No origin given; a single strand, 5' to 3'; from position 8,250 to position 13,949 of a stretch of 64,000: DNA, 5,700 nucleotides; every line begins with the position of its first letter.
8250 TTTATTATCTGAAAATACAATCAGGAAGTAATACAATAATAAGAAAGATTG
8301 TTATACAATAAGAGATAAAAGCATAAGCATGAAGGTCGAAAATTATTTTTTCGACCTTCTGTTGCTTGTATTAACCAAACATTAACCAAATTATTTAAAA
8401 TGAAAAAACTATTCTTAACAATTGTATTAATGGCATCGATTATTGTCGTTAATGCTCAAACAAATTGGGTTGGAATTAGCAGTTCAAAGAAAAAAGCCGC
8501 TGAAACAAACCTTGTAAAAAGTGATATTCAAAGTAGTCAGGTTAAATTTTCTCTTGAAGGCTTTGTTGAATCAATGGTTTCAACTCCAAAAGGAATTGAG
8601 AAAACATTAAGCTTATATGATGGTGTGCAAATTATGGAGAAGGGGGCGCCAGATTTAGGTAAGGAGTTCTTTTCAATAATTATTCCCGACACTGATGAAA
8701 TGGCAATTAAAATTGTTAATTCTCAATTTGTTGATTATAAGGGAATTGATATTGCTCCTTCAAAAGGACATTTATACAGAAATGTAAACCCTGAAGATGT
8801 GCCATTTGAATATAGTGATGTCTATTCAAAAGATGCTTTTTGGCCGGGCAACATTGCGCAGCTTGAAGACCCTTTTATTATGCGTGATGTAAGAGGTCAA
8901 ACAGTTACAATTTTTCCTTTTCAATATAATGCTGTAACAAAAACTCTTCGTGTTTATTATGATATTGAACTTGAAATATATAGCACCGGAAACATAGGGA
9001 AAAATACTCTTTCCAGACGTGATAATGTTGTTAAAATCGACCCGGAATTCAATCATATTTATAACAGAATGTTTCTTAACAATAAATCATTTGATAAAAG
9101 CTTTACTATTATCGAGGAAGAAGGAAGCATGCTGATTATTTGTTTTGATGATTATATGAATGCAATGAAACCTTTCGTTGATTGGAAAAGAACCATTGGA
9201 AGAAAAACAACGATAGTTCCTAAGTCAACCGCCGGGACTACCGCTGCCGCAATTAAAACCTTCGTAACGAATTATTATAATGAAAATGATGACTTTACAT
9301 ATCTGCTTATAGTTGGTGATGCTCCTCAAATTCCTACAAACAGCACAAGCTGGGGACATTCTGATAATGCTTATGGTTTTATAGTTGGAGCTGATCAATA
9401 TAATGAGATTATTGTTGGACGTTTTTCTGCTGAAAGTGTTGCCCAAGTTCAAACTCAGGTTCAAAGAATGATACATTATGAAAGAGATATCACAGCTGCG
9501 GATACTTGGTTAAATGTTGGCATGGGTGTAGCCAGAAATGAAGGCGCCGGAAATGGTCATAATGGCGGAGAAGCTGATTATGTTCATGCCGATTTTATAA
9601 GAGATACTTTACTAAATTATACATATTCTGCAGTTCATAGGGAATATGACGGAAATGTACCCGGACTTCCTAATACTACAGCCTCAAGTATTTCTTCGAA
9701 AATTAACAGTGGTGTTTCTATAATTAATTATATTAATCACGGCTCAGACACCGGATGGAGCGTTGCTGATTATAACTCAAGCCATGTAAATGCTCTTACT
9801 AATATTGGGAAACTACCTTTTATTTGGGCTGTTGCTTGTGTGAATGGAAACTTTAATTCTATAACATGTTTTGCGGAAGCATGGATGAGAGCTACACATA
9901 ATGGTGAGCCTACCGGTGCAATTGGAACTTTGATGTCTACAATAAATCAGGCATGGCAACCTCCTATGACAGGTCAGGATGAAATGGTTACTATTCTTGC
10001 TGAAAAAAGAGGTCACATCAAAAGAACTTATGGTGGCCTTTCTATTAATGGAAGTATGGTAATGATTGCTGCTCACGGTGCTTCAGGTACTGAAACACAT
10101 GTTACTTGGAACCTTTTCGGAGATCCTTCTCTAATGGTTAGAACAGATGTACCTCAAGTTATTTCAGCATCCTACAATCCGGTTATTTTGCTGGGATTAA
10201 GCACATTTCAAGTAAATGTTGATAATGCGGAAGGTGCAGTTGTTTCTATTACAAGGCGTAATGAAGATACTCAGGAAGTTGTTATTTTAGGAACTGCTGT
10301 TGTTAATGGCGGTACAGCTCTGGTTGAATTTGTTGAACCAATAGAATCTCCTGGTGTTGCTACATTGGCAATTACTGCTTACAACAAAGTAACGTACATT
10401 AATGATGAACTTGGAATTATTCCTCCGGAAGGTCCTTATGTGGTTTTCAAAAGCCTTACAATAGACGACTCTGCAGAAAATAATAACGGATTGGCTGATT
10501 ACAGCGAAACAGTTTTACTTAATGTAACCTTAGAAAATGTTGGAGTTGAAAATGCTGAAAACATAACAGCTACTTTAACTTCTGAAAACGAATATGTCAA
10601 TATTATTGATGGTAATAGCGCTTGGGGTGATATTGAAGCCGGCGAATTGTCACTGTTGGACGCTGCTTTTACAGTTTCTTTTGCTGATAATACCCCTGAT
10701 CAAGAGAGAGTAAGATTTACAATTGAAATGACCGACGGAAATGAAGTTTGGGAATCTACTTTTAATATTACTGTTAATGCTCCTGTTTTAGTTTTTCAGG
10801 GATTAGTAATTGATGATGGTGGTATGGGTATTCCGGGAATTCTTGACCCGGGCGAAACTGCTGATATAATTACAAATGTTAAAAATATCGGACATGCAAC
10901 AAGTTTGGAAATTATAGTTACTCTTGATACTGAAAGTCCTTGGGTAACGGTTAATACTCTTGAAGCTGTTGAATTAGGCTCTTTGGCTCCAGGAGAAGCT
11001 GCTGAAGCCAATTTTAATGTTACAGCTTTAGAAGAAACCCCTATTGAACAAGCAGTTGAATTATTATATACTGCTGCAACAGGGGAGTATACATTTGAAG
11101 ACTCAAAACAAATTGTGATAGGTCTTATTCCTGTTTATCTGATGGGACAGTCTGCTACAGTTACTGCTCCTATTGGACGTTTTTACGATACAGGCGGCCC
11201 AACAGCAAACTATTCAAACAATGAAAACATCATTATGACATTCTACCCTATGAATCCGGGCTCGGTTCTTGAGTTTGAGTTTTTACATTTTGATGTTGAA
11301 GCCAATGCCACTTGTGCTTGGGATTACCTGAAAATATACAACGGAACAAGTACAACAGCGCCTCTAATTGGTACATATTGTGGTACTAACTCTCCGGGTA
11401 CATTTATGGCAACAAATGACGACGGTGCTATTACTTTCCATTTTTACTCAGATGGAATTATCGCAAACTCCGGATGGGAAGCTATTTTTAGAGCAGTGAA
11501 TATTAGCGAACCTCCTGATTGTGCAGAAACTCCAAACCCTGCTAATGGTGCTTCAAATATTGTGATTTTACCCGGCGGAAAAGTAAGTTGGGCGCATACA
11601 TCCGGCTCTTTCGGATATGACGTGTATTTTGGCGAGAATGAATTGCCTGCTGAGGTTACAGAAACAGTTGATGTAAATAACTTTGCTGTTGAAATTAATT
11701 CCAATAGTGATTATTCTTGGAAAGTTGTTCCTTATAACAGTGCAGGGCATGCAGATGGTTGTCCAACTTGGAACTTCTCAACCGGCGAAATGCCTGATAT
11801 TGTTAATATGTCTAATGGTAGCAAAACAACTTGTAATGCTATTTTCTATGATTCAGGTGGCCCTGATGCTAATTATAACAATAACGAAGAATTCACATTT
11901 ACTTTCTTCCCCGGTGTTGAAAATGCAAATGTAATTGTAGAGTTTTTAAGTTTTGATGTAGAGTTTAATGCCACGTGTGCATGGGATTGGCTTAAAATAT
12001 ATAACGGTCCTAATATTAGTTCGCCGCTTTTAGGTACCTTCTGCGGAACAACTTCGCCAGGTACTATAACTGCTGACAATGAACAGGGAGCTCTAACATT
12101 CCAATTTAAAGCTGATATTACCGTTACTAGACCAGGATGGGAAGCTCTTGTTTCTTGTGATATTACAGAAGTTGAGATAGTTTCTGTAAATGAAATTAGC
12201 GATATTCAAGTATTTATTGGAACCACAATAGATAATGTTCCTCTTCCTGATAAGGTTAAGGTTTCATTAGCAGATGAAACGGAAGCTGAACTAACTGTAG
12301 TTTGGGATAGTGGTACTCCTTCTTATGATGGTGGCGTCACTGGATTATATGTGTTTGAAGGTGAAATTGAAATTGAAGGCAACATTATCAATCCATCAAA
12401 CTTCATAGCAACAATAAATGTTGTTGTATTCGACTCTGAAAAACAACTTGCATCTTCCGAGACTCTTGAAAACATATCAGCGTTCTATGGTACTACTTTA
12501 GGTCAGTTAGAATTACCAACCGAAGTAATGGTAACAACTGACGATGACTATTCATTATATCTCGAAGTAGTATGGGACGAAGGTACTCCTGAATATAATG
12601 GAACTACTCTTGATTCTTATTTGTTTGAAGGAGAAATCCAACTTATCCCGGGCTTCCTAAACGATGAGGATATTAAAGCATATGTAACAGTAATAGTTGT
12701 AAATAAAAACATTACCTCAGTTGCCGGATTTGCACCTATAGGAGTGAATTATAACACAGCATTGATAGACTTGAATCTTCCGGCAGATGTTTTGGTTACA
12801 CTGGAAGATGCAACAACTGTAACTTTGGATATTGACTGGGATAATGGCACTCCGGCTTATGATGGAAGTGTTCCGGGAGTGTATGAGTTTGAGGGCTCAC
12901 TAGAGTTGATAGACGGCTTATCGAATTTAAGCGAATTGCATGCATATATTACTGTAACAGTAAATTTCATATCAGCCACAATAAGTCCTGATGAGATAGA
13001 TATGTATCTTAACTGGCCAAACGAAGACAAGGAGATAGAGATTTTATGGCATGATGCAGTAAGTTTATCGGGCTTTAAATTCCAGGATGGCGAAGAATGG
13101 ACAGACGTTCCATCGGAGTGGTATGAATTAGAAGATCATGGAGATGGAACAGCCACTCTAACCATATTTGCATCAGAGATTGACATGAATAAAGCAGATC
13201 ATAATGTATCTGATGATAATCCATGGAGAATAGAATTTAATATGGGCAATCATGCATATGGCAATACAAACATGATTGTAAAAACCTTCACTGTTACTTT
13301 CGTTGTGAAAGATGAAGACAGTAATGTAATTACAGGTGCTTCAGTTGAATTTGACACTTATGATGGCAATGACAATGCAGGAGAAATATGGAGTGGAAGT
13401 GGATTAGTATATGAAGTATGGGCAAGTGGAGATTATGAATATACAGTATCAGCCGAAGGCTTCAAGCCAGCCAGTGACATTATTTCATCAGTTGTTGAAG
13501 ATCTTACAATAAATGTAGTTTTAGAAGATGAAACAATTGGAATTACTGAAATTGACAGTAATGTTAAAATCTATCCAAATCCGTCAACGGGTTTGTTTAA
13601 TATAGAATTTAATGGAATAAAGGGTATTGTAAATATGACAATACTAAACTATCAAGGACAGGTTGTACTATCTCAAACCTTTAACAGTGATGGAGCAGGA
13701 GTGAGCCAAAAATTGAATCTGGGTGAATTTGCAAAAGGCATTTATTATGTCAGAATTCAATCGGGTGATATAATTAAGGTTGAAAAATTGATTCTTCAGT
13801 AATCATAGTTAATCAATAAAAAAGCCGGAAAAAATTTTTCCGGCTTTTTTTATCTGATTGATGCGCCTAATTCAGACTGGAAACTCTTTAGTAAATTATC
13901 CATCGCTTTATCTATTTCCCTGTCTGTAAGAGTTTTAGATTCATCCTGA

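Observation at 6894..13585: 1201-bp, 100% identical tract shared by two otherwise diverged tandem C25 peptidase genes, with razor-sharp boundaries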

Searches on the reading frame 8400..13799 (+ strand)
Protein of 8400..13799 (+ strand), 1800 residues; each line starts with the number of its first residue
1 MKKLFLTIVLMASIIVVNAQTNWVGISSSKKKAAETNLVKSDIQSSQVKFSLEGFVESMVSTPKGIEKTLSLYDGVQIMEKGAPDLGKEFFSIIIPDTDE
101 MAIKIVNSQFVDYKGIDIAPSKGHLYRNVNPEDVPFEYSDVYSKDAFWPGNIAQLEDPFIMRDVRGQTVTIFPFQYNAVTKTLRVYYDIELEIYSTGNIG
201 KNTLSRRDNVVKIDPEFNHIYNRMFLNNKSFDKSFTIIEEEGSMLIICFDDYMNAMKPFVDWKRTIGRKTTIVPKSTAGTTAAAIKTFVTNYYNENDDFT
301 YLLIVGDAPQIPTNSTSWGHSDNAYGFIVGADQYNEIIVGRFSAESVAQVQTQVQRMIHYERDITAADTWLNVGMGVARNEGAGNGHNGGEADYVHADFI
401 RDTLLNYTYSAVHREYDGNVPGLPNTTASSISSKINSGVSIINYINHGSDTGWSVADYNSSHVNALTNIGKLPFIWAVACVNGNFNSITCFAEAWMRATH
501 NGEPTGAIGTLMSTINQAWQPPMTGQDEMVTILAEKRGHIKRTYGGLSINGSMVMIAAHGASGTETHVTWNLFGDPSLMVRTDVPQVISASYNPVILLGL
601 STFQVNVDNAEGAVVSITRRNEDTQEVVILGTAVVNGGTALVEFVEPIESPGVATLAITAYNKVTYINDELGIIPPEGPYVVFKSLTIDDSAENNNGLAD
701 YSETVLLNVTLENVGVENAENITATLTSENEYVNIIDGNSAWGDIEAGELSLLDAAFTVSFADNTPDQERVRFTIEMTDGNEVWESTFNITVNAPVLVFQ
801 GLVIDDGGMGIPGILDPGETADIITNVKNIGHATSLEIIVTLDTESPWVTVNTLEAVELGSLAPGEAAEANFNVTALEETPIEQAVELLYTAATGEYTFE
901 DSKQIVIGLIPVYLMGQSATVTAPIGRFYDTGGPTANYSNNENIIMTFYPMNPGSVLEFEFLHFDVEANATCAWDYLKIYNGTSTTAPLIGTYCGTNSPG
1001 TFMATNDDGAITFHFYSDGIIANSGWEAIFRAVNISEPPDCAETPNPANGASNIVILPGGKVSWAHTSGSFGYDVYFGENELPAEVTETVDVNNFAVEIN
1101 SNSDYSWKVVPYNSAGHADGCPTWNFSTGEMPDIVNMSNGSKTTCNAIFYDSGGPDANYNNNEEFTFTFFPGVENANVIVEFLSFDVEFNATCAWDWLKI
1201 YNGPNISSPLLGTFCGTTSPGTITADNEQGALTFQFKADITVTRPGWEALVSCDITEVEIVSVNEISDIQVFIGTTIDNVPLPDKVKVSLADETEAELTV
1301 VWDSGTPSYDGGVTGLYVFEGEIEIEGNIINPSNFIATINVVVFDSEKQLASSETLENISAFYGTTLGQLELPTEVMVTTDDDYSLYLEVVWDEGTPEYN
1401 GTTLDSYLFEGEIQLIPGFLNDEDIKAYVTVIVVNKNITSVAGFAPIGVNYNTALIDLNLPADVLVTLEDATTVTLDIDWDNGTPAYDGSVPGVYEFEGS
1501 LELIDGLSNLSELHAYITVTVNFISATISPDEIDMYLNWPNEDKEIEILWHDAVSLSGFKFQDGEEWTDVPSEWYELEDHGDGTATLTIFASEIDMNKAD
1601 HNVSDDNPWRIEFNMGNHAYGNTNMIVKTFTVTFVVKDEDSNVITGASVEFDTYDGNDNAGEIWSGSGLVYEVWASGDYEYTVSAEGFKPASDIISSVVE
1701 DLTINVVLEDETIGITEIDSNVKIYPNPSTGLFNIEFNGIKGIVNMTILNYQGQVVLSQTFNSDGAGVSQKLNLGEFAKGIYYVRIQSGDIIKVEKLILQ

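Call 4: search_protein_families(library=pfam, proteins=[window:8400-13799:+], max_evalue=0.01)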
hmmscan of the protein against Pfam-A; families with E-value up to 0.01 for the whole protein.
window:8400-13799:+ (1800 aa): 9 families
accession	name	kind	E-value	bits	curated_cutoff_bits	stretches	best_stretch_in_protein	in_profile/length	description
PF01364.23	Peptidase_C25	-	2.2e-54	185.5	23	1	244-580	1-374/374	Peptidase family C25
PF08126.16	Propeptide_C25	-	1.3e-34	119.5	22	1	37-211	12-195/205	Propeptide_C25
PF00431.26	CUB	-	4.2e-27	95.1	21.4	2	920-1030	4-110/110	CUB domain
PF07532.17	Big_4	-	4.6e-23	81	22.1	3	1458-1502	14-57/59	Bacterial Ig-like domain (group 4)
PF18962.6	Por_Secre_tail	-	2.7e-12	47.2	27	1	1724-1798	1-74/75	Secretion system C-terminal sorting domain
PF03785.20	Peptidase_C25_C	-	2.8e-10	40.4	25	1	589-669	5-77/79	Peptidase family C25, C terminal ig-like domain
PF07705.17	CARDB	-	0.0003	21.4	22.7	0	816-879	16-74/101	CARDB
PF13620.12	CarboxypepD_reg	-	0.0004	21.1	32.3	1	1632-1708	2-81/82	Carboxypeptidase regulatory-like domain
PF10633.15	NPCBM_assoc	-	0.0079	16.8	24.4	0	816-879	2-63/78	NPCBM-associated, NEW3 domain of alpha-galactosidase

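Call 11: find_encoding_contigs(protein=window:8400-13799:+, flank=10000, max_places=10)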
Protein window:8400-13799:+ (1800 aa): no gene with exactly this product is on record in the collection.

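Call 49: search_protein_families(library=ncbifam, proteins=[window:8400-13799:+], max_evalue=0.001)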
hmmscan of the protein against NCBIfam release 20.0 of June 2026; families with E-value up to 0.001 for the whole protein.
window:8400-13799:+ (1800 aa): 4 families
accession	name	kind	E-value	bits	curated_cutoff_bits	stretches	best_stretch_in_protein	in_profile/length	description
NF033707.1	T9SS_sortase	equivalog_domain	1.7e-12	45.9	420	1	329-593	490-745/1095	type IX secretion system sortase PorU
TIGR03900.1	prc_long_Delta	hypoth_equivalog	3.9e-12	45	660.95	1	688-880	558-751/973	MXAN_5808 family serine peptidase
NF052324.1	PorU_rel_Nterm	equivalog_domain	3.9e-11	41.8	450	1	282-516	455-699/879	putative type IX secretion system sortase PorU2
TIGR04183.1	Por_Secre_tail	domain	5.3e-11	42.3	23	1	1724-1800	1-72/72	T9SS type A sorting domain-containing protein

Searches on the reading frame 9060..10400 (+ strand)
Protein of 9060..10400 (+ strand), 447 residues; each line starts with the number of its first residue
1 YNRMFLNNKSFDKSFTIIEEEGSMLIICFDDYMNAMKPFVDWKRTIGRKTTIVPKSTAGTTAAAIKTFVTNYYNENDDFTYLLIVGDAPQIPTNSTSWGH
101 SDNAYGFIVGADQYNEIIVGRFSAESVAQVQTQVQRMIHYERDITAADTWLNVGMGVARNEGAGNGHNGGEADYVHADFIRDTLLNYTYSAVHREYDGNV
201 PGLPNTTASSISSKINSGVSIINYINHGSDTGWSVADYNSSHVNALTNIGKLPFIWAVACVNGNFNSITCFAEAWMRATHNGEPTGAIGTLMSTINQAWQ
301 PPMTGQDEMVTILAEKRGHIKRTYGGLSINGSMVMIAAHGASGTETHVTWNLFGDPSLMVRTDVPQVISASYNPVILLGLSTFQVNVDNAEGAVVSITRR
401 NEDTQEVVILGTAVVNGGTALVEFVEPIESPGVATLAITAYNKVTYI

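Call 70: search_solved_structures(query=window:9060-10400:+, show_alignments=1, max_evalue=0.00001)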
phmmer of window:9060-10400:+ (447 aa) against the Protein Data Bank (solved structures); distinct sequences matched with E-value up to 0.00001: 4.
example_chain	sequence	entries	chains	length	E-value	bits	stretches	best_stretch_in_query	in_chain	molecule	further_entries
1cvr_A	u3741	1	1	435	5.4e-100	338.4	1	19-447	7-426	GINGIPAIN R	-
4ief_B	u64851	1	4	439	7.6e-99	334.6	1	19-447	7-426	Gingipain R2 Mature Domain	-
4tkx_L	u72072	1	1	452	1.7e-14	56.7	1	23-299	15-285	Lys-gingipain W83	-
4rbm_A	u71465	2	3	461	3.2e-14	55.8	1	23-298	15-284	Lys-gingipain W83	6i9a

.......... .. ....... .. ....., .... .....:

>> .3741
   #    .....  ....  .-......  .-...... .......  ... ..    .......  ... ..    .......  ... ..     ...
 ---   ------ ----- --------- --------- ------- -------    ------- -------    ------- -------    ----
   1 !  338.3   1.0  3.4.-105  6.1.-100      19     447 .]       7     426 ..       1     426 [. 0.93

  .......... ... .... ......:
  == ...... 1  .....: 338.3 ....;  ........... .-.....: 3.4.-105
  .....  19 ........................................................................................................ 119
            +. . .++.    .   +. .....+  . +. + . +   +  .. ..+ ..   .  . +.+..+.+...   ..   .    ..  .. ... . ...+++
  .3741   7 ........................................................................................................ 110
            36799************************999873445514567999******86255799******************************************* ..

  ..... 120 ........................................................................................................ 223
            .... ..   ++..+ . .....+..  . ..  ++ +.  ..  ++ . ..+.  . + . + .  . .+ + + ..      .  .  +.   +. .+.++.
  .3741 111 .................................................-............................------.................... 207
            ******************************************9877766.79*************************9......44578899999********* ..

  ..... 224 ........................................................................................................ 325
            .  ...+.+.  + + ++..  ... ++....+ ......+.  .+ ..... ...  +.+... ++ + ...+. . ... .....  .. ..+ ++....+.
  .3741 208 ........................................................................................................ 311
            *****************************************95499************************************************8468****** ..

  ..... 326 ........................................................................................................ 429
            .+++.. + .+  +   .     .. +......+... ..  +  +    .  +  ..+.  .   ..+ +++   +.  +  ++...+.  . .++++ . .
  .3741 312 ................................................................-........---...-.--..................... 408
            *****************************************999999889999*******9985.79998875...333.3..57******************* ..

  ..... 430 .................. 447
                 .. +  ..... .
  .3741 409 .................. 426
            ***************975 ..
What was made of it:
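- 8400..13802 (+): Gene 2: a 1800-aa T9SS-secreted C25 cysteine peptidase with an RgpB-like catalytic domain. Its C-terminal architecture matches that of gene 1. PDB match to gingipain R 1cvr, E 5e-100, with the HG..ACVNG motifs aligned (call 70).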
